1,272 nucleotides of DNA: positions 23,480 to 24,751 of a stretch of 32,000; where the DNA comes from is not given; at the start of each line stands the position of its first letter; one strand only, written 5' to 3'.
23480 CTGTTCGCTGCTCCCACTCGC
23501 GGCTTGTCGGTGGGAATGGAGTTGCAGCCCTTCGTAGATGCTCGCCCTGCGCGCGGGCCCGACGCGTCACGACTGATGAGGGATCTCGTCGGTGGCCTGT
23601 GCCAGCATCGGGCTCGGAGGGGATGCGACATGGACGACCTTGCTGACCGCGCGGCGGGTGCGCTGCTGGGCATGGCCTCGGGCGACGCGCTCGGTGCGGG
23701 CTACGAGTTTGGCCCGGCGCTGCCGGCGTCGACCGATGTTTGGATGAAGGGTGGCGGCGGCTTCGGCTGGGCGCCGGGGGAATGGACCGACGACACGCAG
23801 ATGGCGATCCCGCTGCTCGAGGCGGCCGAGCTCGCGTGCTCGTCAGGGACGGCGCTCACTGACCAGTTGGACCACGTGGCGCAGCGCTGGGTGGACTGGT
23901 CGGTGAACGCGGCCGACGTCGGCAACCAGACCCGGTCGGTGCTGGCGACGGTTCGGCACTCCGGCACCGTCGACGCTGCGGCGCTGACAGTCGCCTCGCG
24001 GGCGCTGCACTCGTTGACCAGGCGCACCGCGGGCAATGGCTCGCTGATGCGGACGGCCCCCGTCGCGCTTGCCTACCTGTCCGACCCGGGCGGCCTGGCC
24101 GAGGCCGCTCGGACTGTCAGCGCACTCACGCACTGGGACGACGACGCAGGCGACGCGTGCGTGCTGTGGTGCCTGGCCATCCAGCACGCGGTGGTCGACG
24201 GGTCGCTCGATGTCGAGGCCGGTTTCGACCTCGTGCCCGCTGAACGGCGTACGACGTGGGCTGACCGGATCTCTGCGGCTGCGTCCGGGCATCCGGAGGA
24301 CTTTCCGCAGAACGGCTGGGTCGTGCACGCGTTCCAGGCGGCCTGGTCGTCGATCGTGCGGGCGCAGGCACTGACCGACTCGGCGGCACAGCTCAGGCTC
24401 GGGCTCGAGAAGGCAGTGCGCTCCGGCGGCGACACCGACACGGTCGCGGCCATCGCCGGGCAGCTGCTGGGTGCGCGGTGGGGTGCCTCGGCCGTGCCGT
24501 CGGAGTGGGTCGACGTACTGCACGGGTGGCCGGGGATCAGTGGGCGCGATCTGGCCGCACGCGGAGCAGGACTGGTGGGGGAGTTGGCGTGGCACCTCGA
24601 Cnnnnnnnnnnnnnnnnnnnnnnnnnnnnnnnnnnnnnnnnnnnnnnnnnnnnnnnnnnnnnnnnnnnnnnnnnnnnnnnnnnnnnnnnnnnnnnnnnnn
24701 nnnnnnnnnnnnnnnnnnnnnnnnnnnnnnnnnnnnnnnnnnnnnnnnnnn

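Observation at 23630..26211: ADP-ribosylglycohydrolase translationally coupled to a NERD+SF1 helicase directly after Wadjet: a candidate undescribed defence module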

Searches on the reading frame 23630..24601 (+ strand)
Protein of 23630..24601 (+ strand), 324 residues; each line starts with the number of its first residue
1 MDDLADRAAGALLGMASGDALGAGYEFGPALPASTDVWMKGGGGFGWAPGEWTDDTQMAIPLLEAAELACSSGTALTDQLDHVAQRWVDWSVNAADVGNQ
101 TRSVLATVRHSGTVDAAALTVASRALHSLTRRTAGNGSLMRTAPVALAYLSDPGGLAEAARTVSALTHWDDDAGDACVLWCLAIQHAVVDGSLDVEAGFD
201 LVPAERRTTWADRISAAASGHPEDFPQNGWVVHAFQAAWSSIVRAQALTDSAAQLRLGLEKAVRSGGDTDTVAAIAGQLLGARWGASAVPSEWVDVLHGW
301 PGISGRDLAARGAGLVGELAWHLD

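Call 6: search_protein_families(library=pfam, proteins=[window:23630-24601:+], max_evalue=0.01)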
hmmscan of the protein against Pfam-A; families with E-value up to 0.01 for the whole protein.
window:23630-24601:+ (324 aa): 1 family
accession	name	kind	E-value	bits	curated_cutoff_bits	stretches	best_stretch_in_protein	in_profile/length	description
PF03747.19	ADP_ribosyl_GH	-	2.5e-52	178.8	26.2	1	10-292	1-287/287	ADP-ribosylglycohydrolase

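Call 7: search_protein_families(library=padloc, proteins=[window:23630-24601:+], max_evalue=0.01)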
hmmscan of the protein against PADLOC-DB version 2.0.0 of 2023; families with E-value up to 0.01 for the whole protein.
window:23630-24601:+ (324 aa): 0 families

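Call 52: search_solved_structures(query=window:23630-24601:+, max_evalue=0.001)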
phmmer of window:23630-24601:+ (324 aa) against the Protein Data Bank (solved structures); distinct sequences matched with E-value up to 0.001: 18.
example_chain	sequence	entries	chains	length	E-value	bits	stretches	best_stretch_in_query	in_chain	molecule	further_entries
2cwc_A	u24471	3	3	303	1.4e-23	87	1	4-299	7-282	ADP-ribosylglycohydrolase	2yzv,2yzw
6dre_A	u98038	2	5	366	4.1e-20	75.6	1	5-298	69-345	ADP-ribosyl-(Dinitrogen reductase) hydrolase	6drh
2woc_A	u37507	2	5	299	3.4e-19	72.6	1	4-297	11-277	ADP-RIBOSYL-[DINITROGEN REDUCTASE] GLYCOHYDROLASE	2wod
2woe_A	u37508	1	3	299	1e-18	71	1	4-297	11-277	ADP-RIBOSYL-[DINITROGEN REDUCTASE] GLYCOHYDROLASE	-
3g9d_A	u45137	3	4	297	2.2e-15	60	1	4-295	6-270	Dinitrogenase reductase activating glucohydrolase | Dinitrogenase reductase activacting glicohydrolase | ADP-ribosyl-(Dinitrogen reductase) hydrolase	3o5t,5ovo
8za7_A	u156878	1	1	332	4.5e-09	39.3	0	256-297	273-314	Lmo0067 protein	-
1t5j_A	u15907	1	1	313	1e-08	38.2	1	245-298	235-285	Hypothetical protein MJ1187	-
2foz_A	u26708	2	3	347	2.9e-08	36.6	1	258-300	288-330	ADP-ribosylhydrolase like 2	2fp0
2g4k_A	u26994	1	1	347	2.9e-08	36.6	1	258-300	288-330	ADP-ribosylhydrolase 3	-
5zqy_A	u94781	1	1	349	3e-08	36.6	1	258-300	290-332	Poly(ADP-ribose) glycohydrolase ARH3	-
9rfd_A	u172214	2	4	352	3.2e-08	36.5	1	258-300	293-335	ADP-ribosylhydrolase ARH3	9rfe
2qty_A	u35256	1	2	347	3.2e-08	36.5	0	259-300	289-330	Poly(ADP-ribose) glycohydrolase ARH3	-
6d36_C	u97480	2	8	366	3.5e-08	36.4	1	258-300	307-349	Poly(ADP-ribose) glycohydrolase ARH3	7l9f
7l9h_C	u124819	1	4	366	5e-08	35.9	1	258-300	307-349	ADP-ribose glycohydrolase ARH3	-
7akr_AAA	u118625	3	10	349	5.2e-08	35.8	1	258-300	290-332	ADP-ribose glycohydrolase ARH3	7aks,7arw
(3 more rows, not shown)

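Call 57: find_homologous_proteins(query=window:23630-24601:+, max_evalue=1e-10)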
Query window:23630-24601:+ (324 aa): 7330 proteins with E <= 1e-10 among 8000 candidates; the best 120 are listed.
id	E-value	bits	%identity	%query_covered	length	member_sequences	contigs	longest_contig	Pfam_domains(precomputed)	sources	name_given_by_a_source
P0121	3.8e-168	577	84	99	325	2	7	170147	PF03747.20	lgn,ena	-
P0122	2.1e-150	519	100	75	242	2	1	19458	PF03747.20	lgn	-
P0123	5.5e-146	504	75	97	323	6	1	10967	PF03747.20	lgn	-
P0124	4.5e-143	495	74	98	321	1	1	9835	PF03747.20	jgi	-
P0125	8.4e-140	484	74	97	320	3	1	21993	PF03747.20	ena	-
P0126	4.6e-127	442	66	95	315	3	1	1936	PF03747.20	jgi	-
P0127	2.0e-120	420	64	96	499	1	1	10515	PF03747.20,PF00782.26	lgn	-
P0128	4.5e-120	419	64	93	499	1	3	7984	PF03747.20,PF00782.26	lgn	-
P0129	1.1e-119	418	66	95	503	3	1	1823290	PF03747.20,PF00782.26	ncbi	-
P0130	1.8e-119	417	63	96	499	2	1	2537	PF03747.20,PF00782.26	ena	-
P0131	1.3e-116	408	64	97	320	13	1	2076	PF03747.20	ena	-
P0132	2.0e-115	404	63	96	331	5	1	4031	PF03747.20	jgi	jgi:ADP-ribosylglycohydrolase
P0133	2.2e-115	404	63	96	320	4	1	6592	PF03747.20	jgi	jgi:ADP-ribosylglycohydrolase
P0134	4.3e-115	403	62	95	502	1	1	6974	PF03747.20,PF00782.26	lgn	-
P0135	2.1e-114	400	64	95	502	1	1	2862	PF03747.20,PF00782.26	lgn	-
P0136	5.3e-113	396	62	96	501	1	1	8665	PF03747.20,PF00782.26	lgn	-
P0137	1.3e-112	395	63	95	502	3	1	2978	PF03747.20,PF00782.26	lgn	-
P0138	6.5e-112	392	63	96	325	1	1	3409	PF03747.20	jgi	jgi:ADP-ribosylglycohydrolase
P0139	1.4e-111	391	65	95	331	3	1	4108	PF03747.20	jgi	jgi:ADP-ribosylglycohydrolase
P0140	2.7e-111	390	61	97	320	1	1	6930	PF03747.20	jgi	jgi:ADP-ribosylglycohydrolase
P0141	3.5e-110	386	61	96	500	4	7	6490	PF03747.20,PF00782.26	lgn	-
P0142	2.4e-109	384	61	96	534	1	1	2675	PF03747.20,PF00782.26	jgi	jgi:ADP-ribosylglycohydrolase/predicted protein tyrosine phosphatase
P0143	3.8e-109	383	61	97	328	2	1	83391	PF03747.20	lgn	-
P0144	1.5e-108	381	61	95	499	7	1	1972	PF03747.20,PF00782.26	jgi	jgi:ADP-ribosylglycohydrolase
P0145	4.0e-108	380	62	96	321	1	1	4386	PF03747.20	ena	-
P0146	5.4e-108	379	63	94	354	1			PF03747.20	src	-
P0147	1.5e-107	378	63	97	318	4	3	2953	PF03747.20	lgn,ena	-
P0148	1.7e-107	378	60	96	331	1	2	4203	PF03747.20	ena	-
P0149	2.1e-107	377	60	98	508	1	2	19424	PF03747.20,PF00782.26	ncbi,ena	-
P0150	2.6e-107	377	61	99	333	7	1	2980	PF03747.20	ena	-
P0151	4.9e-107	376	54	96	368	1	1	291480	PF03747.20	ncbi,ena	-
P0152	5.6e-107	376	61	96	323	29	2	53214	PF03747.20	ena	-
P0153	6.7e-107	376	61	95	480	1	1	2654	PF03747.20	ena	-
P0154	8.8e-107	375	60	94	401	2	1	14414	PF03747.20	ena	-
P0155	1.3e-106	375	61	93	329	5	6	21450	PF03747.20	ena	-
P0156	2.0e-106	374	61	97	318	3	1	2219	PF03747.20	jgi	jgi:ADP-ribosylglycohydrolase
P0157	7.6e-106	372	59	97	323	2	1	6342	PF03747.20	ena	-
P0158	8.9e-106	372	59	99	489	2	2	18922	PF03747.20,PF00782.26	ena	-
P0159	1.1e-105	372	60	95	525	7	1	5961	PF03747.20,PF00782.26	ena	-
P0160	3.3e-105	370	62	95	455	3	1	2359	PF03747.20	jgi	-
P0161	4.4e-105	370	59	99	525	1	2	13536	PF03747.20,PF00782.26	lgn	-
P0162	4.6e-105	370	61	95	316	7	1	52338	PF03747.20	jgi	jgi:ADP-ribosylglycohydrolase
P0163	4.8e-105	370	60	95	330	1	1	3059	PF03747.20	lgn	-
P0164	4.9e-105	370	59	95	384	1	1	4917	PF03747.20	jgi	jgi:ADP-ribosylglycohydrolase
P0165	8.4e-105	369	60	95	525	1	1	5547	PF03747.20,PF00782.26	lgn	-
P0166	1.1e-104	368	61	95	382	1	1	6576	PF03747.20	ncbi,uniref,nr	ncbi:ADP-ribosylglycohydrolase family protein [Cryobacterium sp. MLB-32]|uniref:ADP-ribosylglycohydr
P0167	1.7e-104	368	61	96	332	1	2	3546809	PF03747.20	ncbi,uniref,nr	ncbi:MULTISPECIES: ADP-ribosylglycohydrolase family protein [unclassified Actinotalea]|uniref:ADP-ri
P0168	3.2e-104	367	60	94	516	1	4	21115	PF03747.20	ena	-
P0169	3.4e-104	367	60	97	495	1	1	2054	PF03747.20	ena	-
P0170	3.5e-104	367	59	95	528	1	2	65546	PF03747.20,PF00782.26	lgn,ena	-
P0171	3.5e-104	367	61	95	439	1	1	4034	PF03747.20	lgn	-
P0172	7.5e-104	366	60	95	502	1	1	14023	PF03747.20,PF00782.26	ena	-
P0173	8.4e-104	366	58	99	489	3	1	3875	PF03747.20,PF00782.26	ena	-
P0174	2.5e-103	364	61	90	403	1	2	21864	PF03747.20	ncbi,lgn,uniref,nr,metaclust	ncbi:crystallin [Actinotalea ferrariae CF5-4]|uniref:Crystallin n=1 Tax=Actinotalea ferrariae CF5-4 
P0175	2.5e-103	364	62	93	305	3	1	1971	PF03747.20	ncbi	-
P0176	3.0e-103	364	61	95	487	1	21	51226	PF03747.20,PF00782.26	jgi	jgi:ADP-ribosyl-[dinitrogen reductase] hydrolase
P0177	3.9e-103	363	60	95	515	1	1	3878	PF03747.20,PF00782.26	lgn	-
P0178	4.5e-103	363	58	97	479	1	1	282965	PF03747.20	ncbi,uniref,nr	ncbi:ADP-ribosylglycohydrolase family protein [Cryobacterium sp. TMT1-66-1]|uniref:ADP-ribosylglycoh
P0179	5.1e-103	363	60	95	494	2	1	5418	PF03747.20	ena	-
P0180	5.9e-103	363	60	97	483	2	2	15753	PF03747.20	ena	-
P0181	6.4e-103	363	62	94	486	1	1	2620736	PF03747.20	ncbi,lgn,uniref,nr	ncbi:ADP-ribosylglycohydrolase family protein [Microcella flavibacter]|uniref:ADP-ribosylglycohydrol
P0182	8.7e-103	362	63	94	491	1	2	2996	PF03747.20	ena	-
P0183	9.9e-103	362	60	95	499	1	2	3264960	PF03747.20,PF00782.26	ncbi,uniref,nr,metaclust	ncbi:ADP-ribosylglycohydrolase family protein [Cellulomonas bogoriensis]|uniref:Ribosylglycohydrolas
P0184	1.2e-102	362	63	92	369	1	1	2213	PF03747.20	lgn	-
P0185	1.4e-102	361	58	96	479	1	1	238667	PF03747.20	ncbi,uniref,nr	ncbi:ADP-ribosylglycohydrolase family protein [Cryobacterium sp. Hh7]|uniref:ADP-ribosylglycohydrola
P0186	1.5e-102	361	61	96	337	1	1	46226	PF03747.20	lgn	-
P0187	2.4e-102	361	62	95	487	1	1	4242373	PF03747.20,PF13328.13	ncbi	ncbi:ADP-ribosylglycohydrolase family protein [Cryobacterium sp. AP23]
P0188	2.8e-102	361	59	96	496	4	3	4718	PF03747.20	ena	-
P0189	3.6e-102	360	59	96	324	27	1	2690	PF03747.20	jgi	-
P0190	4.7e-102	360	59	96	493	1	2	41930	PF03747.20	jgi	jgi:ADP-ribosyl-[dinitrogen reductase] hydrolase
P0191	5.0e-102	360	59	96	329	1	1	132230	PF03747.20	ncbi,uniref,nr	ncbi:ADP-ribosylglycohydrolase family protein [Actinotalea solisilvae]|uniref:ADP-ribosylglycohydrol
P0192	9.6e-102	359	62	92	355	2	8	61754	PF03747.20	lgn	-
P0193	9.7e-102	359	59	96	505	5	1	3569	PF03747.20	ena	-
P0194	1.2e-101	358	59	98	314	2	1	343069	PF03747.20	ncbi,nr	ncbi:MAG: ADP-ribosylglycohydrolase family protein [Frankiales bacterium]|nr:ADP-ribosylglycohydrola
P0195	1.2e-101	358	57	99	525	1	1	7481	PF03747.20,PF00782.26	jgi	-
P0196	1.3e-101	358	60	95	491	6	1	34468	PF03747.20,PF13328.13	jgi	jgi:ADP-ribosylglycohydrolase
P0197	1.5e-101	358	61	94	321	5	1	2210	PF03747.20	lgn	-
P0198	1.5e-101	358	58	96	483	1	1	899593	PF03747.20,PF00782.26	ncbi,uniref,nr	ncbi:ADP-ribosylglycohydrolase family protein [Cryobacterium sp. PH31-L1]|uniref:ADP-ribosylglycohyd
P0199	1.5e-101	358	58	94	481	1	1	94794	PF03747.20,PF00782.26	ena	-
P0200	1.7e-101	358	61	93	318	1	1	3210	PF03747.20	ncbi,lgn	-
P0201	1.7e-101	358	59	96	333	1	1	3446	PF03747.20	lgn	-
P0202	1.8e-101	358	63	89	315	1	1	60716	PF03747.20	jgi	jgi:ADP-ribosylglycohydrolase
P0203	2.1e-101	358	60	95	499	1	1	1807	PF03747.20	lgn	-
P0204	2.2e-101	358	58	95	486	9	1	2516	PF03747.20,PF00782.26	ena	-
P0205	3.2e-101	357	59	94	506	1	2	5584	PF03747.20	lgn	-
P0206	3.3e-101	357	62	92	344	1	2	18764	PF03747.20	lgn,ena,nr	nr:ADP-ribosylglycohydrolase family protein [uncultured Actinotalea sp.]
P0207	3.6e-101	357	60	97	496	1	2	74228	PF03747.20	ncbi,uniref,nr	ncbi:ADP-ribosylglycohydrolase family protein [Cryobacterium sp. MDB1-18-2]|uniref:ADP-ribosylglycoh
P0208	4.0e-101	357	59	96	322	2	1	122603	PF03747.20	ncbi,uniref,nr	ncbi:ADP-ribosylglycohydrolase family protein [Cellulomonas chengniuliangii]|uniref:ADP-ribosylglyco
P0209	5.7e-101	356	58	97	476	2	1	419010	PF03747.20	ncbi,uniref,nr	ncbi:ADP-ribosylglycohydrolase family protein [Cryobacterium serini]|uniref:ADP-ribosylglycohydrolas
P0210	6.0e-101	356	58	94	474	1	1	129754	PF03747.20,PF00782.26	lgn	-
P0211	6.1e-101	356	59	95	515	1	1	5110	PF03747.20,PF00782.26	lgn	-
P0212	6.2e-101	356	59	95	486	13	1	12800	PF03747.20,PF00782.26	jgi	-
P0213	6.8e-101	356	60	94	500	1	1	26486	PF03747.20,PF00782.26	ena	-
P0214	8.2e-101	356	58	96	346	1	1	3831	PF03747.20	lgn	-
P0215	8.8e-101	356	59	97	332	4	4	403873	PF03747.20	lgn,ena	-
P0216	9.0e-101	356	60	97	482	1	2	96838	PF03747.20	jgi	-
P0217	1.1e-100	355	59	96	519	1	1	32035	PF03747.20,PF00782.26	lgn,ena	-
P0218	1.5e-100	355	58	97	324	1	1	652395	PF03747.20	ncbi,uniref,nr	ncbi:ADP-ribosylglycohydrolase family protein [Actinotalea sp. M2MS4P-6]|uniref:ADP-ribosylglycohydr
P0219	1.6e-100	355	61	95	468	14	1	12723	PF03747.20,PF13328.13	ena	-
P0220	1.9e-100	354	59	96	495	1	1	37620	PF03747.20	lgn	-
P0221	1.9e-100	354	59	94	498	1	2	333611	PF03747.20,PF00782.26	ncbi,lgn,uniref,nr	ncbi:ADP-ribosyl-[dinitrogen reductase] hydrolase [Cryobacterium sp. CAN_C3]|uniref:ADP-ribosylglyco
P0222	2.4e-100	354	59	95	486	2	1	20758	PF03747.20,PF00782.26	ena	-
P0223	2.4e-100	354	59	96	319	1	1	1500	PF03747.20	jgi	jgi:ADP-ribosylglycohydrolase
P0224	2.7e-100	354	58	95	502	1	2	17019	PF03747.20,PF00782.26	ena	-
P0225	2.8e-100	354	59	96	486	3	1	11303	PF03747.20,PF00782.26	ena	-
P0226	3.0e-100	354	59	95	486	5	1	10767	PF03747.20,PF00782.26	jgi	jgi:ADP-ribosyl-[dinitrogen reductase] hydrolase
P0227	4.8e-100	353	58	98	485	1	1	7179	PF03747.20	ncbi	-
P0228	8.3e-100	352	57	98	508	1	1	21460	PF03747.20,PF00782.26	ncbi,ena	-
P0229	8.5e-100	352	61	95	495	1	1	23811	PF03747.20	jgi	jgi:ADP-ribosyl-[dinitrogen reductase] hydrolase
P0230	1.1e-99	352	59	95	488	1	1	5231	PF03747.20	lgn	-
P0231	1.2e-99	352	59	97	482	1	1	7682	PF03747.20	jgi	-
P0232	1.9e-99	351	59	95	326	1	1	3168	PF03747.20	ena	-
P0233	2.0e-99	351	60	95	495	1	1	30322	PF03747.20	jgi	jgi:ADP-ribosyl-[dinitrogen reductase] hydrolase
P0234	2.2e-99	351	56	97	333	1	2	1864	PF03747.20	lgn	-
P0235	2.2e-99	351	57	97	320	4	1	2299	PF03747.20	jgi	jgi:ADP-ribosyl-[dinitrogen reductase] hydrolase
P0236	2.7e-99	351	59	96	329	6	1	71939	PF03747.20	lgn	-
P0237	3.0e-99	351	57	96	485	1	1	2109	PF03747.20,PF00782.26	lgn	-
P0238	3.2e-99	350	73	73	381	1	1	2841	PF03747.20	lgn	-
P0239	3.3e-99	350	58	97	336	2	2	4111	PF03747.20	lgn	-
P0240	3.4e-99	350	57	94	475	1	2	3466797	PF03747.20,PF00782.26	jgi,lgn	jgi:ADP-ribosyl-[dinitrogen reductase] hydrolase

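Call 64: search_protein_families(library=ncbifam, proteins=[window:23630-24601:+], max_evalue=0.001)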
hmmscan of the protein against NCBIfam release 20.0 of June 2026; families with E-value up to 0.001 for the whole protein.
window:23630-24601:+ (324 aa): 2 families
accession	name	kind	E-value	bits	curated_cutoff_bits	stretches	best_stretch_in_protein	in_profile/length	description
NF041672.1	ADPriboarghdlase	equivalog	1e-29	103.4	490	1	3-297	65-342/361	ADP-ribosylarginine hydrolase Tri1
TIGR02662.1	dinitro_DRAG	equivalog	2.5e-26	92.6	337.05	1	5-297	2-267/287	ADP-ribosyl-[dinitrogen reductase] hydrolase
